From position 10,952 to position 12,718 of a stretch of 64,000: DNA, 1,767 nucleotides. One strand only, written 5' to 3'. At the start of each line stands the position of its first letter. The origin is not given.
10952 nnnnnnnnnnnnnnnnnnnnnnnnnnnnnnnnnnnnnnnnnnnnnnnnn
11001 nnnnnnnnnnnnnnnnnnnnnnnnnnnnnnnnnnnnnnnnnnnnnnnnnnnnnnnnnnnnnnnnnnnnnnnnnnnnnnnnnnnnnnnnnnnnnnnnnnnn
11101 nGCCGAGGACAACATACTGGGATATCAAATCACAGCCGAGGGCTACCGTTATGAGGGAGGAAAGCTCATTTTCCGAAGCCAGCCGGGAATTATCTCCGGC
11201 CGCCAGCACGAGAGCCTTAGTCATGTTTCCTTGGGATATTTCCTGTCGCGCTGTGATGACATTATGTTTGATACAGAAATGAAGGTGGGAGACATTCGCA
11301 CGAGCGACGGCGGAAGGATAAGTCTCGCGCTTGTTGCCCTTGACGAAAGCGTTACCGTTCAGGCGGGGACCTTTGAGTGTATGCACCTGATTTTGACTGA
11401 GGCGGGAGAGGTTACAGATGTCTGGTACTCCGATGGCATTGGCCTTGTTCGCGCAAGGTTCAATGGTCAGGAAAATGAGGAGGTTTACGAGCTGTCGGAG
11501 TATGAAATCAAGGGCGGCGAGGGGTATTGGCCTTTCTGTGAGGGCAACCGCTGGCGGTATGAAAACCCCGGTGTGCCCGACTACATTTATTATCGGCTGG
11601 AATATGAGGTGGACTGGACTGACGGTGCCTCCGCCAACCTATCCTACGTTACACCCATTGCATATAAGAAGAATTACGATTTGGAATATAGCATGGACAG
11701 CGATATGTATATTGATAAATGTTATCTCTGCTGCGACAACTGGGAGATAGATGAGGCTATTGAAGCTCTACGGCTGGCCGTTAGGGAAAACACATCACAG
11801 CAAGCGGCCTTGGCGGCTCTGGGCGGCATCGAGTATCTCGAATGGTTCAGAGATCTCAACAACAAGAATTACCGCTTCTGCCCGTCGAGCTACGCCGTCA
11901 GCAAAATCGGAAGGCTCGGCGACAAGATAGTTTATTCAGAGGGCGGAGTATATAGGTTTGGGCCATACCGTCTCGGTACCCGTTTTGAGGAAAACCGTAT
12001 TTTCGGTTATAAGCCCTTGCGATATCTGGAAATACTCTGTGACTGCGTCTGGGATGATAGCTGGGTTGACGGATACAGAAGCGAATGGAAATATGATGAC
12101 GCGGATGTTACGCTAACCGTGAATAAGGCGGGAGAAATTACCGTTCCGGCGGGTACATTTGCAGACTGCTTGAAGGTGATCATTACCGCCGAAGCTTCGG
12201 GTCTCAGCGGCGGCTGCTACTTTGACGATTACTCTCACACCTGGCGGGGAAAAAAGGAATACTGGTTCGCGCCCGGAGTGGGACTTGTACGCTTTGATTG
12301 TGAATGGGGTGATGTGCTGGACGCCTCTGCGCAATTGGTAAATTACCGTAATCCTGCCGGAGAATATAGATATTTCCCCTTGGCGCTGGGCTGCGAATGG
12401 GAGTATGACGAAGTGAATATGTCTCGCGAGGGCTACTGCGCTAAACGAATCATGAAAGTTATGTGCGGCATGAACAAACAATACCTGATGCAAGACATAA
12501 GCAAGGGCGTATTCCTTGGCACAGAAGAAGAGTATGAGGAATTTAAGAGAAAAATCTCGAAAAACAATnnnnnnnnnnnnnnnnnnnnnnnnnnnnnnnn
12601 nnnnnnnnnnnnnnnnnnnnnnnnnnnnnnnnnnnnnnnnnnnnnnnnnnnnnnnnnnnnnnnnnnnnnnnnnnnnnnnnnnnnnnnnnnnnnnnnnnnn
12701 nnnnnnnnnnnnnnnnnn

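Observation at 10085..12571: ECF-type sigma factor with an about 650-aa C-terminal extension built from a duplicated unknown domain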

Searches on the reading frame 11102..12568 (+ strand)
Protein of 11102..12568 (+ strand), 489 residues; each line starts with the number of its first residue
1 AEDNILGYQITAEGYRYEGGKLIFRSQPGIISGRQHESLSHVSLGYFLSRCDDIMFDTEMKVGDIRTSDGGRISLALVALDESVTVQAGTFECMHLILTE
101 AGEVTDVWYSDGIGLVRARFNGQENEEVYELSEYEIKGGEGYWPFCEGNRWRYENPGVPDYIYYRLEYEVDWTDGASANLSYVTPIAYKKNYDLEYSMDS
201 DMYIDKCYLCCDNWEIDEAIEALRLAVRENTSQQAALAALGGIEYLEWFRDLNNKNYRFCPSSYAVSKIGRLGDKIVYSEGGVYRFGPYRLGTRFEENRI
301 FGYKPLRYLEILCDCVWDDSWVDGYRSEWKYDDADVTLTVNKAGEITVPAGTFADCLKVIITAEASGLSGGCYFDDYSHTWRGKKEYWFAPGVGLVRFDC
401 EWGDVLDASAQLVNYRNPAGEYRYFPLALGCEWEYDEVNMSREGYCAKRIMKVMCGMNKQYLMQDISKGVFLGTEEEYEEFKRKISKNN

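Call 40: find_related_loci(query=A2, collection=genome_contigs, flank=6000)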
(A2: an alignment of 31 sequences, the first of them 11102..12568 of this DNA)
Query A2 (489 aa) in genome_contigs; peptide patterns used: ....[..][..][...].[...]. (x = any residue, [..] = any of these).
134 stretches matched a pattern; 106 encode a relative of the query (tblastn E <= 1e-3); the best 80 are kept; 80 distinct loci.
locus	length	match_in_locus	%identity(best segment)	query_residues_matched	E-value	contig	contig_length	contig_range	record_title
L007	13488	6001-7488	48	1-487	3e-152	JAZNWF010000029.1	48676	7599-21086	MAG: Eubacteriales bacterium isolate T1900044784_TS20190250.MAGScoT_cleanbin_000080 SGB_2604_k141_1135243, whole genome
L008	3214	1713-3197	44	1-489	5e-135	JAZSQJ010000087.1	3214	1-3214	MAG: Eubacteriales bacterium isolate T1900044543_TS20190009.MAGScoT_cleanbin_000018 SGB_92_k141_1754297, whole genome sh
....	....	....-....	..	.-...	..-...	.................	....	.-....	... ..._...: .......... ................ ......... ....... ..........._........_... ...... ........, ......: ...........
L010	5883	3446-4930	43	1-489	8e-128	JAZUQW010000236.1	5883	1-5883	MAG: Eubacteriales bacterium isolate T1900044855_TS20190321.MAGScoT_cleanbin_000020 SGB_3055_k141_1676736, whole genome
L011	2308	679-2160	43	1-488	4e-134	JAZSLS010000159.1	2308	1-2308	MAG: Eubacteriales bacterium isolate T1900044557_TS20190023.MAGScoT_cleanbin_000022 SGB_316_k141_1507994, whole genome s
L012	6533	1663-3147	43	1-489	4e-126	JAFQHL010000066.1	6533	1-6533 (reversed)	MAG: Clostridia bacterium isolate RGIG1823 Goat_Cecum-5__c636503, whole genome shotgun sequence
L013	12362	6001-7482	43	1-488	1e-125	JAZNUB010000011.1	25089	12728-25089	MAG: Eubacteriales bacterium isolate T1900044800_TS20190266.MAGScoT_cleanbin_000005 SGB_2703_k141_2926419, whole genome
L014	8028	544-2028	43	1-489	2e-124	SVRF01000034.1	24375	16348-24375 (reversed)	MAG: Oscillospiraceae bacterium isolate SIG636 NODE_10010_length_24375_cov_1.478761, whole genome shotgun sequence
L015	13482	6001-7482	43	1-487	1e-122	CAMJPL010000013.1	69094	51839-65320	MAG: uncultured Clostridia bacterium isolate SRR12081301_bin.2_metaWRAP_v1.3_MAG genome assembly, contig: ERZ12289766.44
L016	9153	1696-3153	44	2-482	4e-121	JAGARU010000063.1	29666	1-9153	MAG: Clostridia bacterium isolate RGIG8715 Water_deer_Colon-4__c142712, whole genome shotgun sequence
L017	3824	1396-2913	43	1-488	1e-122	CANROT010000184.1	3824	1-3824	MAG: uncultured Clostridia bacterium isolate Lapin-020__bin111 genome assembly, contig: Lapin-020__NODE_37408_length_382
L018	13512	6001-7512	42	1-486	2e-119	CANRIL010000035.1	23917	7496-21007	MAG: uncultured Clostridia bacterium isolate Lapin-019__bin47 genome assembly, contig: Lapin-019__NODE_1216_length_23917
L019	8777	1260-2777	42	1-488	7e-119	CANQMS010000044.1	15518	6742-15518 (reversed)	MAG: uncultured Clostridia bacterium isolate Lapin-013__bin19 genome assembly, contig: Lapin-013__NODE_2276_length_15518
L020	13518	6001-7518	42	1-485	2e-118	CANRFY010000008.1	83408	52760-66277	MAG: uncultured Clostridia bacterium isolate Lapin-023__bin17 genome assembly, contig: Lapin-023__NODE_373_length_83408_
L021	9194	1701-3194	41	1-488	5e-118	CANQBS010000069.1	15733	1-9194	MAG: uncultured Acetatifactor sp. isolate Lapin-001__bin5 genome assembly, contig: Lapin-001__NODE_3733_length_15733_cov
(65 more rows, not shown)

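Call 41: predict_structure(alignment_id=A2)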
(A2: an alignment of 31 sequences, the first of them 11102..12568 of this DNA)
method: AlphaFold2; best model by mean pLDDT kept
length: 489 residues; sequences in the alignment: 31
mean_pLDDT: 91.5   pTM: 0.84
mean pLDDT of the five models: 91.5, 90.6, 90.5, 88.5, 87.2
residues with pLDDT >= 90: 345; 70-90: 125; 50-70: 16; < 50: 3
segments of 3 or more residues with pLDDT < 50: 1-3
pLDDT, mean of each block of 10 residues (from residue 1): 67 95 93 74 92 96 92 94 98 97 91 97 80 97 97 92 92 97 89 83 89 93 96 91 96 93 92 91 83 85 92 94 96 93 98 98 81 80 96 98 92 97 94 97 94 92 94 94 81
secondary structure, 60 per line:
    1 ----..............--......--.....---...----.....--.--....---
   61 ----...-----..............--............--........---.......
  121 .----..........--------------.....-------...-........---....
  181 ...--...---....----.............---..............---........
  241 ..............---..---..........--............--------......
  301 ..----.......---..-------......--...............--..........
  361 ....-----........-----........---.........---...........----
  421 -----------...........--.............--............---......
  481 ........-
elements in order: E5-18 E21-26 E29-33 H44-48 E54-57 E65-67 E73-86 E89-100 E103-110 E114-121 E126-135 E150-154 E162-164 E166-173 E177-183 E186-188 H192-195 H200-212 H216-229 H233-254 E263-272 E275-286 H295-302 H307-313 E326-331 E334-348 E351-364 H370-377 E383-390 E394-402 E406-416 E432-437 H438-442 E445-457 E460-471 H475-488

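Call 67: search_solved_structures(query=A2, max_evalue=10, show_alignments=0)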
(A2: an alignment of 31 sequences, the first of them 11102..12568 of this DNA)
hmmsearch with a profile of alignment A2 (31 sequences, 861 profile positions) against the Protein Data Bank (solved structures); distinct sequences matched with E-value up to 10: 65 (the best 60 are shown).
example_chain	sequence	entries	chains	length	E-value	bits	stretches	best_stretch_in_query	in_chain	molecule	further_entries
5wuq_A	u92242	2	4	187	3.5e-40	140.8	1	7-180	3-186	ECF RNA polymerase sigma factor SigW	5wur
8z6g_B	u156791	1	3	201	9.7e-36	126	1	5-179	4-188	RNA polymerase sigma factor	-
6in7_B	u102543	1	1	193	1.1e-35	125.9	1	5-179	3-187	RNA polymerase sigma-H factor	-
1or7_A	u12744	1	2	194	3.8e-32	114.1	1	5-176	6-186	RNA polymerase sigma-E factor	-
6jbq_F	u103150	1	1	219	4.5e-32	113.9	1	3-176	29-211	ECF RNA polymerase sigma-E factor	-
9m9d_F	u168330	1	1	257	1.5e-26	95.6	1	24-181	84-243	ECF RNA polymerase sigma factor SigE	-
9m9e_F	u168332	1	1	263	1.6e-26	95.6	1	24-181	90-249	ECF RNA polymerase sigma factor SigE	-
9m98_F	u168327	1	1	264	1.6e-26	95.5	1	24-181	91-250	ECF RNA polymerase sigma factor SigE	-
6dv9_F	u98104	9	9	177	7.3e-24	86.8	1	27-180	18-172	ECF RNA polymerase sigma factor SigL | RNA polymerase sigma factor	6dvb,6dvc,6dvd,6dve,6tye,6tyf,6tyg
6jcy_F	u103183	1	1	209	8.4e-23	83.3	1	34-183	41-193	ECF RNA polymerase sigma factor SigH,ECF RNA polymerase sigma factor SigE,ECF RNA polymera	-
5zx2_F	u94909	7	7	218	3e-21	78.1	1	34-183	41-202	ECF RNA polymerase sigma factor SigH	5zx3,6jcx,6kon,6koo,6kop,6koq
4cxf_A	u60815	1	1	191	1.2e-20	76.1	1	8-176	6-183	RNA POLYMERASE SIGMA FACTOR CNRH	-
2q1z_A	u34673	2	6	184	1.5e-19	72.5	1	20-178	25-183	RpoE, ECF SigE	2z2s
4nqw_A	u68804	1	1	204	5.4e-19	70.6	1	14-178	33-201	ECF RNA polymerase sigma factor SigK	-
2map_A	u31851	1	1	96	4.3e-18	67.7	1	5-91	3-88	RNA polymerase sigma factor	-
4fvs_A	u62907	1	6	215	1.4e-05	26.3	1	394-501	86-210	putative lipoprotein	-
3fzx_A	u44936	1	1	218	0.0011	20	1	448-501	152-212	Putative exported protein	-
5xe7_A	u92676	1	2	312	0.68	10.8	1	31-160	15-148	ECF RNA polymerase sigma factor SigJ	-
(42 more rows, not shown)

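Call 70: fold_search(model_id=the predicted structure, library=pdb)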
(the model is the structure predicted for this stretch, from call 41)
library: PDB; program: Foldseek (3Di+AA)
matches with E <= 10: 1099; with E <= 0.001: 3
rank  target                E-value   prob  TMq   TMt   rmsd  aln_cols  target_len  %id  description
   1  5vmm_E                2.3e-04  0.51  0.10  0.14  20.6       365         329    6  Staphylococcus aureus IsdB bound to human hemoglobin (released 2017-11-15)
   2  5vmm_F                3.6e-04  0.47  0.10  0.14  20.4       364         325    6  Staphylococcus aureus IsdB bound to human hemoglobin (released 2017-11-15)
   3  4xrt_A                5.2e-04  0.63  0.12  0.17  20.7       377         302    7  Crystal structure of the di-domain ARO/CYC StfQ from the steffimycin biosynthetic pathway (released 2015-12-02)
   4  9s3p_G                1.2e-03  0.20  0.10  0.13  21.6       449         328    8  Human carboxyhemoglobin bound to Staphylococcus aureus IsdH-N2N3 - 3IsdH(alpha2beta):Hbtet complex (released 2025-11-12)
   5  4xrw                  1.3e-03  0.66  0.12  0.18  20.5       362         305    9  Crystal structure of the di-domain ARO/CYC BexL from the BE-7585A biosynthetic pathway (released 2015-12-02)
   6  7pcf_E                3.2e-03  0.25  0.11  0.14  22.4       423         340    5  Human methemoglobin bound to Staphylococcus aureus hemophore IsdB (released 2022-04-13)
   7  4xrt_B                4.1e-03  0.33  0.11  0.17  20.7       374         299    6  Crystal structure of the di-domain ARO/CYC StfQ from the steffimycin biosynthetic pathway (released 2015-12-02)
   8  7pcq_E                4.4e-03  0.25  0.10  0.13  18.9       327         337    8  Human carboxyhemoglobin bound to Staphylococcus aureus hemophore IsdB - 1:1 complex (released 2022-04-13)
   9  7eip                  9.0e-03  0.08  0.09  0.05  21.4       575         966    7  Crystal structure of ligand-free chondroitin ABC lyase I (released 2021-08-25)
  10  7pcf_F                1.3e-02  0.15  0.10  0.12  19.4       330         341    6  Human methemoglobin bound to Staphylococcus aureus hemophore IsdB (released 2022-04-13)
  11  5dl8_A                1.3e-02  0.08  0.09  0.11  26.5       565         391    8  Crystal structure of Acinetobacter baumannii OccAB4 (released 2016-02-03)
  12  8xjc_B                1.8e-02  0.20  0.11  0.15  19.4       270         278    7  a novel haemophore of of Riemerella anatipestifer (released 2025-06-25)
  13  6ap4_H                1.9e-02  0.10  0.08  0.10  19.3       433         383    5  Crystal structure of the DNA polymerase III subunit beta from Acinetobacter baumannii (released 2017-12-20)
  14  5yqq_A                2.1e-02  0.54  0.11  0.24  14.3       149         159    9  Crystal structure of a domain-swapped dimer of the second StARkin domain of Lam2 (released 2018-01-31)
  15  2o62_B                2.7e-02  0.11  0.10  0.14  20.1       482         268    8  CRYSTAL STRUCTURE OF A PROTEIN WITH UNKNOWN FUNCTION FROM DUF3598 FAMILY (NPUN_R4044) FROM NOSTOC PUNCTIFORME PCC 7310 (released 2007-02-13)
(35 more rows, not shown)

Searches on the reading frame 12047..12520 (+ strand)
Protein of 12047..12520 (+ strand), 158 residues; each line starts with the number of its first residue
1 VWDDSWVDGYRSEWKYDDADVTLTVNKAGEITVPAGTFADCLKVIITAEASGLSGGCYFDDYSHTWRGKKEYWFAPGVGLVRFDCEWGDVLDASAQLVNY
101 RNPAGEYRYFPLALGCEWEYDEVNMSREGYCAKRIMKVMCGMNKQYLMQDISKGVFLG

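Call 90: find_homologous_proteins(query=A3, max_evalue=0.001)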
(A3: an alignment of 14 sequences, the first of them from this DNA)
Query A3 (14 sequences) (158 aa, profile of the alignment): 46 proteins with E <= 0.001 among 2234 candidates.
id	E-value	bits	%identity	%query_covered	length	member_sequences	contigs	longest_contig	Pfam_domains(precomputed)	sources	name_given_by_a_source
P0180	1.7e-63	231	43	100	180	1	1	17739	-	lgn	-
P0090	2.8e-58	214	52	100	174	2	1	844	-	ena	-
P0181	2.6e-53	198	38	89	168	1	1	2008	-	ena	-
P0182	1.5e-51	192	37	100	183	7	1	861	-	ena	-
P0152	5.4e-40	155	32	93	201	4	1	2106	PF21347.3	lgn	-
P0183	9.4e-39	151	49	62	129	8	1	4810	-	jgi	jgi:hypothetical protein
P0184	5.5e-27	112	53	51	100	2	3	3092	-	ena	-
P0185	3.7e-17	80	35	72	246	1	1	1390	PF21347.3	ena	-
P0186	7.8e-17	79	38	77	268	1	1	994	-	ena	-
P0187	2.8e-16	78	32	75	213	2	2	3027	-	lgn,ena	-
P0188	1.2e-15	76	43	41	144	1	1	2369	-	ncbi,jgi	jgi:hypothetical protein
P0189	5.8e-15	73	38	53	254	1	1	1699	-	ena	-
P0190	1.4e-14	72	32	84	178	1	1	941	-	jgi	jgi:hypothetical protein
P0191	2.0e-14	71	33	78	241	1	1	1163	-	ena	-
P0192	7.5e-14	70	37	79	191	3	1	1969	-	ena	-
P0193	7.9e-14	70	37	57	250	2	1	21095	-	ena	-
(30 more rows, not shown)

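Call 91: find_encoding_contigs(protein=P0180, flank=5000, max_places=2)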
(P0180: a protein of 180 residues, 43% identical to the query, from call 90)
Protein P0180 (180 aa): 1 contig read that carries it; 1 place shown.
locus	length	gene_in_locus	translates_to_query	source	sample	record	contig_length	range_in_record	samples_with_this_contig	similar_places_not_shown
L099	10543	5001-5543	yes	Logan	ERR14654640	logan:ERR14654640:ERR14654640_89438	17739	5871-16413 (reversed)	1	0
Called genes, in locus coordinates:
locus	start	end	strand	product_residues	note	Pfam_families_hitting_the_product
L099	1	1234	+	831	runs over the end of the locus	PF12708:Pect-lyase_RHGA_epim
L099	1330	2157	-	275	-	PF08241:Methyltransf_11 (weak), PF13649:Methyltransf_25 (weak)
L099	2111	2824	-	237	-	-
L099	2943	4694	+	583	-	PF04542:Sigma70_r2, PF04545:Sigma70_r4 (weak), PF08281:Sigma70_r4_2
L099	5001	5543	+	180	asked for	-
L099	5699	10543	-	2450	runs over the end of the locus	PF00082:Peptidase_S8, PF02225:PA, PF02368:Big_2, PF26182:Ig_NUP210_5th (faint), PF00395:SLH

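Call 92: find_encoding_contigs(protein=P0193, flank=5000, max_places=2)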
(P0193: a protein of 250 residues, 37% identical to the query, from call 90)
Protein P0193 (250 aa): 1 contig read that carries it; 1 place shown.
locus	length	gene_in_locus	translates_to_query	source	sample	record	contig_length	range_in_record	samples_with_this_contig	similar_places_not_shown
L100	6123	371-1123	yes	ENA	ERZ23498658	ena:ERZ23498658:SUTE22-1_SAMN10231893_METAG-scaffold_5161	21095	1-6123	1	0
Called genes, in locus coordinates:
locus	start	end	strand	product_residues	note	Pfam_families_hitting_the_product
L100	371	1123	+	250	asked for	-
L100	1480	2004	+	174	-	PF07638:Sigma70_ECF (weak), PF04542:Sigma70_r2, PF08281:Sigma70_r4_2, PF04545:Sigma70_r4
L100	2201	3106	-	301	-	-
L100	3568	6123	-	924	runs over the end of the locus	PF07676:PD40 (faint), PF26549:Tricorn_N (faint), PF00930:DPPIV_N, PF02129:Peptidase_S15 (faint), PF00326:Peptidase_S9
